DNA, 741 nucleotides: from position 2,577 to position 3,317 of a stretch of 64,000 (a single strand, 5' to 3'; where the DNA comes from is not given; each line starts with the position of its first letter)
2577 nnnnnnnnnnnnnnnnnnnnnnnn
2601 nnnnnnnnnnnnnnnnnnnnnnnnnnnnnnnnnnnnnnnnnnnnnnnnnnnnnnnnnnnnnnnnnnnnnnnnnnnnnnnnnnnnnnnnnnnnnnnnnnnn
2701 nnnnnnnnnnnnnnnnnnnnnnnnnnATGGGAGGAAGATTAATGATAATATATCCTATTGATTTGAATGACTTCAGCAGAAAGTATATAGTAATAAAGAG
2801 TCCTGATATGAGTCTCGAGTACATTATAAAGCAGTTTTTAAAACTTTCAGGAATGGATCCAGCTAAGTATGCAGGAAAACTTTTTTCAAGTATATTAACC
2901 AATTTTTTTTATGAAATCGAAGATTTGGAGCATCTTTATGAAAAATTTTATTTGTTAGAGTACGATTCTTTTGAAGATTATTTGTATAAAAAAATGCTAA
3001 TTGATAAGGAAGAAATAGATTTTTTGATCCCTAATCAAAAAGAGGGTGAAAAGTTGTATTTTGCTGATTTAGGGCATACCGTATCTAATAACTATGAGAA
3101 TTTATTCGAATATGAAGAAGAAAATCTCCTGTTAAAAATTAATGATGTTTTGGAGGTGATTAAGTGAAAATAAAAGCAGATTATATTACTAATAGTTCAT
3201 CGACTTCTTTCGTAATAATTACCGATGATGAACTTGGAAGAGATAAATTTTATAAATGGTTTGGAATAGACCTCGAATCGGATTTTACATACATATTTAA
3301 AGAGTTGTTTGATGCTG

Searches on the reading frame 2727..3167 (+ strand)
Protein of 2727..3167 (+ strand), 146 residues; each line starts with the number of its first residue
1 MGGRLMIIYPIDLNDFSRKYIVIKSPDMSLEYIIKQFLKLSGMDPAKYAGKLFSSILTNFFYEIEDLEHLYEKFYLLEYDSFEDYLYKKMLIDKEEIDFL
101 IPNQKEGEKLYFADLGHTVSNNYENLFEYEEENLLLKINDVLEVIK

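Call 5: search_protein_families(library=pfam, proteins=[window:2727-3167:+], max_evalue=0.01)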
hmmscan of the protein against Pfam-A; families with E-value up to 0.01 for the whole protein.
window:2727-3167:+ (146 aa): 0 families
